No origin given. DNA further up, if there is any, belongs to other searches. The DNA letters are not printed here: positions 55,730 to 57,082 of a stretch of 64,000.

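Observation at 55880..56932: Poxvirus/bacterial-size topoisomerase IB in a DPANN-like archaeal context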

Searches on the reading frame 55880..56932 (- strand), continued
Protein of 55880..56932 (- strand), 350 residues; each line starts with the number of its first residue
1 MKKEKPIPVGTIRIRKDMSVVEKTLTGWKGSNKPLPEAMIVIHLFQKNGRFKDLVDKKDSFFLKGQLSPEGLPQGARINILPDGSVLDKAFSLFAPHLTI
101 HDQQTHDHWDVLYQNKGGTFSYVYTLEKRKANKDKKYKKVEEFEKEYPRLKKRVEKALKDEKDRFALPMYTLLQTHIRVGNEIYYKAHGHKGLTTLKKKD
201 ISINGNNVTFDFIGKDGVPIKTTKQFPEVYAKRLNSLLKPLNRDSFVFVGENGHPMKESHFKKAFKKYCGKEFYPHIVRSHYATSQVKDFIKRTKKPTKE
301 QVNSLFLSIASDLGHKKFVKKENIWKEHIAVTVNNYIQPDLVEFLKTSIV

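Call 50: fold_search(model_id=the predicted structure, library=viral)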
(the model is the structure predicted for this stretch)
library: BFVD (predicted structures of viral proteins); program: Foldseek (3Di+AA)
matches with E <= 10: 820; with E <= 0.001: 17
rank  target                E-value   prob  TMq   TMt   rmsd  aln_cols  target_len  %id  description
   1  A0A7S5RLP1            6.2e-16  1.00  0.65  0.40   7.1       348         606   18  (no name in the UniProt tables at hand)
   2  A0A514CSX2            6.2e-16  1.00  0.63  0.42   6.4       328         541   20  Topoisomerase [Achromobacter phage Motura]
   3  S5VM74                8.7e-15  1.00  0.65  0.42   6.5       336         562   18  Putative topoisomerase I [Pseudomonas phage PaBG]
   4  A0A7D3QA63            9.6e-14  1.00  0.59  0.63  10.3       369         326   16  (no name in the UniProt tables at hand)
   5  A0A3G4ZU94            4.5e-12  1.00  0.51  0.29  11.5       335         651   17  DNA topoisomerase 1 [Dasosvirus sp.]
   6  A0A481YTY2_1          8.4e-12  1.00  0.53  0.24   3.4       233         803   24  DNA topoisomerase 1 [Marseillevirus LCMAC101]
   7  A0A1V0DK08            3.0e-11  1.00  0.51  0.70   3.8       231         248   15  DNA topoisomerase (Fragment) [Pseudocowpox virus]
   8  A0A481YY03            1.1e-10  1.00  0.57  0.18  10.2       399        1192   16  DNA topoisomerase 1 [Marseillevirus LCMAC202]
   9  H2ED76                2.0e-10  1.00  0.48  0.77   2.5       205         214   21  DNA topoisomerase [Moumouvirus sp. 'Monve']
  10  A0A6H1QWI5            2.5e-09  1.00  0.53  0.72   3.6       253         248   12  Eukaryotic DNA topoisomerase I [Ostreococcus mediterraneus virus 2]
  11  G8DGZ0                1.0e-07  1.00  0.50  0.21  13.0       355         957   13  (no name in the UniProt tables at hand)
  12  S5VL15                5.9e-05  1.00  0.32  0.38   4.3       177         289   18  (no name in the UniProt tables at hand)
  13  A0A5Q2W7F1            7.0e-05  1.00  0.28  0.41   7.6       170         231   18  (no name in the UniProt tables at hand)
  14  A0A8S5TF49            2.0e-04  1.00  0.31  0.42   5.8       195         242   15  Integrase [Siphoviridae sp. ctP0x5]
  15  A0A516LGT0            3.9e-04  1.00  0.32  0.29   7.0       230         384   13  (no name in the UniProt tables at hand)
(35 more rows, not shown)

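Call 52: list_cluster_members(proteins=[P0169, P0170, P0165, P0167, P0174, P0179, P0235, P0173, P0191, P0200])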
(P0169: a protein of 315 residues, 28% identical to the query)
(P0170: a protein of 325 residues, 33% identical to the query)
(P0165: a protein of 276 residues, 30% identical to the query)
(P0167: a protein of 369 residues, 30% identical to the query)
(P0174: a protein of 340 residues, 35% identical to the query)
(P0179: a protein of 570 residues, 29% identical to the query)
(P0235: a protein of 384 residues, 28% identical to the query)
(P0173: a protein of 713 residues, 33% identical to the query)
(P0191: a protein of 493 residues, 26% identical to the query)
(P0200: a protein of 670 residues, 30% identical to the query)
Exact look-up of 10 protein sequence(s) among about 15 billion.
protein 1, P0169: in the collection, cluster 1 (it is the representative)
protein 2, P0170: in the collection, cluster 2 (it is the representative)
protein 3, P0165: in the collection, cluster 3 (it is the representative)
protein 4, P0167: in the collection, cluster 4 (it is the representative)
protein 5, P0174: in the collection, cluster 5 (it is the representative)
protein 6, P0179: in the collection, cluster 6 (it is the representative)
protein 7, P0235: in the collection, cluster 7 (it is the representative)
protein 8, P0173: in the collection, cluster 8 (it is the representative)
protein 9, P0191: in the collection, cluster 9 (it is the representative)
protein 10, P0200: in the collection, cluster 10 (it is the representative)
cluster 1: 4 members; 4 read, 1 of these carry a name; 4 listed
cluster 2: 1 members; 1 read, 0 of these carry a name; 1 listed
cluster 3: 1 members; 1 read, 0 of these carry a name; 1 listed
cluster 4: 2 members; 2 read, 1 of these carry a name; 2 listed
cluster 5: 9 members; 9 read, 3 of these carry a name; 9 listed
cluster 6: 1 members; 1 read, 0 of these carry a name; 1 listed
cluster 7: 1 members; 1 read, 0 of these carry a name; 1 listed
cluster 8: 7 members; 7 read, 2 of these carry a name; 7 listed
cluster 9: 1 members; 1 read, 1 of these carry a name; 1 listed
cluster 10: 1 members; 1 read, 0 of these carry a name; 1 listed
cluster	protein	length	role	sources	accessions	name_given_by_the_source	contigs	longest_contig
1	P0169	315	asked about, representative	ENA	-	-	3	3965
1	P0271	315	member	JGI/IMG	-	DNA topoisomerase I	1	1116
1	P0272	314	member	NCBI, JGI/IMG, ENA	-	-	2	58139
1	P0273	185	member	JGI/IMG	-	-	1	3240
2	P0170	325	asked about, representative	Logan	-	-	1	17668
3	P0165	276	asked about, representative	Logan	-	-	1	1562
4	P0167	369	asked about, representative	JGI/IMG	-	DNA topoisomerase-1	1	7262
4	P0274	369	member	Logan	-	-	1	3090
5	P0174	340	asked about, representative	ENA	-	-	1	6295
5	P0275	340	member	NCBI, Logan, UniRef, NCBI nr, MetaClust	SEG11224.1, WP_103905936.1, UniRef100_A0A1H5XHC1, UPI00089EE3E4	DNA topoisomerase IB [Sphingobacterium lactis] | DNA topoisomerase n=1 Tax=Sphingobacterium lactis TaxID=797291 RepID=A0A1H5XHC1_9SPHI | status=active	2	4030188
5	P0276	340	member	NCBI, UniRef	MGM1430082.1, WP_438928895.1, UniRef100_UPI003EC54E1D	DNA topoisomerase IB [Sphingobacterium lactis] | DNA topoisomerase IB n=1 Tax=Sphingobacterium lactis TaxID=797291 RepID=UPI003EC54E1D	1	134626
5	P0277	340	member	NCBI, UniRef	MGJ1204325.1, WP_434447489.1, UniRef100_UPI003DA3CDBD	DNA topoisomerase IB [Sphingobacterium lactis] | DNA topoisomerase IB n=1 Tax=Sphingobacterium lactis TaxID=797291 RepID=UPI003DA3CDBD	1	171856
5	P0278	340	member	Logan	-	-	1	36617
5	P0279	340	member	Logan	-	-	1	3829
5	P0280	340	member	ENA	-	-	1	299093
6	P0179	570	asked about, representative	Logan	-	-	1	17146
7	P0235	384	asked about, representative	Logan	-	-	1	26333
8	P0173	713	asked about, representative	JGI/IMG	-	-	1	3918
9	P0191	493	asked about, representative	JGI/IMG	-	DNA topoisomerase-1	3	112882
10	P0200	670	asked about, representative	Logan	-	-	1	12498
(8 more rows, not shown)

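Call 53: search_protein_families(library=pfam, proteins=[P0169, P0170, P0167, P0174, P0179, P0235, P0173, P0191, P0200, P0178], max_evalue=0.001)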
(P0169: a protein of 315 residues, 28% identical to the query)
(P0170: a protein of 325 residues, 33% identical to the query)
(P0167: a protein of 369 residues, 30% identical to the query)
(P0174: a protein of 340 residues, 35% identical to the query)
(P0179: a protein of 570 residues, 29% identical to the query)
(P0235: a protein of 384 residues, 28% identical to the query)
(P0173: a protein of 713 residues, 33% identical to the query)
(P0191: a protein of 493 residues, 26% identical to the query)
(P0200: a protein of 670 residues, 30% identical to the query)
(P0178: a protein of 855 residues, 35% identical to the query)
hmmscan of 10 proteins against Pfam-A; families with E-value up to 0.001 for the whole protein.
P0169 (315 aa): 2 families
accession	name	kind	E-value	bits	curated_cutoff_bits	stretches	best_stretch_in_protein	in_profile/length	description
PF01028.25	Topoisom_I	-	9.8e-32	110.6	23.7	1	97-283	10-202/228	Eukaryotic DNA topoisomerase I, catalytic core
PF21338.2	Top1B_N_bact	-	1.6e-12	47.4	27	1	44-78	15-49/49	Bacterial DNA topoisomerase IB, N-terminal domain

P0170 (325 aa): 1 family
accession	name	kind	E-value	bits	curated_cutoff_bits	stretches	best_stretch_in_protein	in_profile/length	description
PF01028.25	Topoisom_I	-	7.8e-38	130.5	23.7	1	75-279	3-202/228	Eukaryotic DNA topoisomerase I, catalytic core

P0167 (369 aa): 2 families
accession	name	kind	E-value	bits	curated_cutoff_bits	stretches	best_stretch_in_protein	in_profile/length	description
PF01028.25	Topoisom_I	-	3.4e-31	108.8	23.7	1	125-322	10-203/228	Eukaryotic DNA topoisomerase I, catalytic core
PF21338.2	Top1B_N_bact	-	4.8e-07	29.8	27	1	58-106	1-49/49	Bacterial DNA topoisomerase IB, N-terminal domain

P0174 (340 aa): 2 families
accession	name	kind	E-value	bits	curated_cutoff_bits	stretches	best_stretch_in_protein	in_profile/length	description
PF01028.25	Topoisom_I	-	2.1e-37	129.1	23.7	1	89-294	4-203/228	Eukaryotic DNA topoisomerase I, catalytic core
PF21338.2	Top1B_N_bact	-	8.4e-19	67.5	27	1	28-76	1-49/49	Bacterial DNA topoisomerase IB, N-terminal domain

P0179 (570 aa): 2 families
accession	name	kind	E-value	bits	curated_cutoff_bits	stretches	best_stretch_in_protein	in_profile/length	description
PF01028.25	Topoisom_I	-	6e-23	81.8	23.7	1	266-497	5-225/228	Eukaryotic DNA topoisomerase I, catalytic core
PF00589.27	Phage_integrase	-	1.3e-07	32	27.1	1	339-426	48-139/172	Phage integrase family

P0235 (384 aa): 1 family
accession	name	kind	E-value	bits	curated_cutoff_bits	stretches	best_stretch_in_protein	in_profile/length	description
PF01028.25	Topoisom_I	-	3.6e-28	98.9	23.7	1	113-312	7-206/228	Eukaryotic DNA topoisomerase I, catalytic core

P0173 (713 aa): 3 families
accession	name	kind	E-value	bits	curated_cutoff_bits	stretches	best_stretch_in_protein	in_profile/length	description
PF01028.25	Topoisom_I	-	1e-26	94.2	23.7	1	515-698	9-200/228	Eukaryotic DNA topoisomerase I, catalytic core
PF21338.2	Top1B_N_bact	-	2.3e-13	50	27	1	458-497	10-49/49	Bacterial DNA topoisomerase IB, N-terminal domain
PF07357.16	DRAT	-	1.9e-05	24.5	25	1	250-345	155-253/256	Dinitrogenase reductase ADP-ribosyltransferase (DRAT)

P0191 (493 aa): 1 family
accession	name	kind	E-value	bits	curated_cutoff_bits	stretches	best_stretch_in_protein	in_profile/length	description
PF01028.25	Topoisom_I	-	4.8e-22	78.9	23.7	1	113-333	6-211/228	Eukaryotic DNA topoisomerase I, catalytic core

P0200 (670 aa): 1 family
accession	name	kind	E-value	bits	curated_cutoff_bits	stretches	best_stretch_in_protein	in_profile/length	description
PF01028.25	Topoisom_I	-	1.3e-24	87.2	23.7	1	101-308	6-203/228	Eukaryotic DNA topoisomerase I, catalytic core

P0178 (855 aa): 4 families
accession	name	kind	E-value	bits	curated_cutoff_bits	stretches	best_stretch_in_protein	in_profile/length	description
PF01028.25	Topoisom_I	-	5.5e-30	104.9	23.7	1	644-853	3-214/228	Eukaryotic DNA topoisomerase I, catalytic core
PF03496.20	ADPrib_exo_Tox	-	1.8e-15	57.3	23.4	2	111-251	25-180/196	ADP-ribosyltransferase exoenzyme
PF04810.20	zf-Sec23_Sec24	-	1.5e-06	28.6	25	0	549-564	15-30/39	Sec23/Sec24 zinc finger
PF10497.14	zf-4CXXC_R1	-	0.00051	20.6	22.7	0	289-338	42-94/99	Zinc-finger domain of monoamine-oxidase A repressor R1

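Call 54: find_related_loci(query=A1, collection=viral_contigs, flank=8000)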
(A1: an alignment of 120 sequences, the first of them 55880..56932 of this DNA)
Query A1 (350 aa) in viral_contigs; peptide patterns used: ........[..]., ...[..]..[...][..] (x = any residue, [..] = any of these).
47 stretches matched a pattern, but none encodes a relative of the query by tblastn (E <= 1e-3).

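Call 55: search_dna_similar(query=window:55880-56932:-, collection=phages, mode=protein, max_evalue=0.001, max_rows=15)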
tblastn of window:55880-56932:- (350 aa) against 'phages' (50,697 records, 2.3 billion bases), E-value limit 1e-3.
No match.

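Call 56: search_dna_similar(query=window:55880-56932:-, collection=plasmids, mode=protein, max_evalue=0.001, max_rows=15)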
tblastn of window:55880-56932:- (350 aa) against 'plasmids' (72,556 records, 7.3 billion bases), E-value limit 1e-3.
Records with a match: 97; places in all: 97; records where one place covers at least 80% of the query: 0.
Best place of each record, by identity: <60% 97.
By first word of the organism name: Sinorhizobium 58; Rhizobium 14; Agrobacterium 9; Shinella 5; Burkholderia 4; Caballeronia 2; Bradyrhizobium 1; Azospirillum 1; Allorhizobium 1; Aminobacter 1; and 1 more.
By predicted mobility (MOB-suite, as given by PLSDB): mobilizable 54; non-mobilizable 37; conjugative 6.
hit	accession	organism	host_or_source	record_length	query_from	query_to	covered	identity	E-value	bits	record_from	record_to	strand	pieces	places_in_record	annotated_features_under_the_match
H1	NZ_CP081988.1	Shinella oryzae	cell culture,rhizosphere soil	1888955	148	343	56%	25.9%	3e-6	56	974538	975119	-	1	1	none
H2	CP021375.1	Rhizobium sp. ACO-34A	Agave americana L.,cell ...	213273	148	343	56%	25.8%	1e-5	55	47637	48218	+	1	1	DNA topoisomerase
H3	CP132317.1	Shinella sumterensis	Homo sapiens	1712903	148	343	56%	25.5%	5e-7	59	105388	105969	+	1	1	DNA topoisomerase IB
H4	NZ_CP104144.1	Rhizobium sullae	Sulla coronaria,cell culture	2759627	148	340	55%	25.9%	1e-5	55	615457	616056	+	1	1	record has no annotation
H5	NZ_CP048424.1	Rhizobium daejeonense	Cell,soil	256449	148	343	56%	25.1%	1e-6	58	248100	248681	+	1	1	DNA topoisomerase IB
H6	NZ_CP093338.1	Shinella sp. H4-D48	whole organism,grassland soil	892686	148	343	56%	25.0%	5e-7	59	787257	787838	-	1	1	DNA topoisomerase IB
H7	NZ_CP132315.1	Shinella oryzae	Homo sapiens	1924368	148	343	56%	25.0%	1e-6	58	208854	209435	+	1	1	none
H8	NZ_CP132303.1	Shinella sumterensis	Homo sapiens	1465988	148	343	56%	24.5%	2e-6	57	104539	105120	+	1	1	none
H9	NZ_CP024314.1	Rhizobium sp. NXC24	Phaseolus vulgaris,cell culture,plant ...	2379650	148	343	56%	24.5%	2e-6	57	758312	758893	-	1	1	record has no annotation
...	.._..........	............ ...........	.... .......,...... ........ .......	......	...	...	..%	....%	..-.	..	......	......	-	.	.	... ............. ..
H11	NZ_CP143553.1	Burkholderia multivorans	Homo sapiens,bronchoalveolar lavage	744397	148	347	57%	23.8%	7e-6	56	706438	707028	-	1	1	DNA topoisomerase IB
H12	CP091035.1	Sinorhizobium sp. B11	soybean,TY,soil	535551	148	343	56%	24.1%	4e-5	53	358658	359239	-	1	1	DNA topoisomerase IB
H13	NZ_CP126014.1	Bradyrhizobium japonicum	Glycine max,soybean,root nodule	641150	148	350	58%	23.2%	3e-5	53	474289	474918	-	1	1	DNA topoisomerase IB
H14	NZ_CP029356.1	Azospirillum thermophilum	cell culture,hot spring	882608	148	349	58%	23.3%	5e-6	56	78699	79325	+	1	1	DNA topoisomerase IB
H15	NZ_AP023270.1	Agrobacterium vitis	Vitis vinifera,grapevine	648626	148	350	58%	22.9%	2e-5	54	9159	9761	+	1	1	DNA topoisomerase IB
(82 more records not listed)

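Call 59: get_annotated_region(hit=H3, flank=800)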
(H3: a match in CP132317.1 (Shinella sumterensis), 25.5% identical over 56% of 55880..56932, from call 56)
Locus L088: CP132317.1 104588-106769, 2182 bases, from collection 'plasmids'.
description: Shinella sumterensis strain UPHL-collab-3 plasmid unnamed1, complete sequence
organism: Shinella sumterensis (NCBI taxid 1967501)
taxonomy: Bacteria; Pseudomonadota; Alphaproteobacteria; Hyphomicrobiales; Rhizobiaceae; Shinella; Shinella sumterensis
host: -; source: Homo sapiens; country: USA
typing (MOB-suite, as given by PLSDB): non-mobilizable
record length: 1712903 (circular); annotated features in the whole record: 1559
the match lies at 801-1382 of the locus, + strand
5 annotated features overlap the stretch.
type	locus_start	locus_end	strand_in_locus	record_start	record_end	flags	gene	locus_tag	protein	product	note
CDS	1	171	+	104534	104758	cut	-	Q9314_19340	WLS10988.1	hypothetical protein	-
CDS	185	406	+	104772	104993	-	-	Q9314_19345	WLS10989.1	hypothetical protein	-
CDS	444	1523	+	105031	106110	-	-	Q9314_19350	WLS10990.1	DNA topoisomerase IB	-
CDS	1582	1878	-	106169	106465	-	-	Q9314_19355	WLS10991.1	DUF3175 domain-containing protein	-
CDS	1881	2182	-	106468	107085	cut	-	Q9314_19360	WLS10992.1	NAD(P)H-dependent oxidoreductase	-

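Call 60: get_annotated_region(hit=H10, flank=800)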
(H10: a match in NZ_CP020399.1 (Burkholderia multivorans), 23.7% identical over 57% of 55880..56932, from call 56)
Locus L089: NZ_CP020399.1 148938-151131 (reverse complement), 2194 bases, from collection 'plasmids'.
description: Burkholderia multivorans strain FDAARGOS_246 plasmid unnamed, complete sequence
organism: Burkholderia multivorans (NCBI taxid 87883)
taxonomy: Bacteria; Pseudomonadota; Betaproteobacteria; Burkholderiales; Burkholderiaceae; Burkholderia; Burkholderia multivorans
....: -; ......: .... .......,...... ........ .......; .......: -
typing (MOB-suite, as given by PLSDB): non-mobilizable
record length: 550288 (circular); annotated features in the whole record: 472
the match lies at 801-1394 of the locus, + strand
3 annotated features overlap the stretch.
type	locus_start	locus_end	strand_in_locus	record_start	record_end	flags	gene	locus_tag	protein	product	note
CDS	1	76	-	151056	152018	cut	-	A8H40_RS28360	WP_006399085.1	ABC transporter substrate-binding protein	-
CDS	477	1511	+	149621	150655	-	-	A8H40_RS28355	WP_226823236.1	DNA topoisomerase IB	-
CDS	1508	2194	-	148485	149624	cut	pqqE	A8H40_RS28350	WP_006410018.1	pyrroloquinoline quinone biosynthesis protein PqqE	GO:0018149 - peptide cross-linking [Evidence IEA]; GO:0018189 - pyrroloquinoline quinone biosynthetic process [Evidence ...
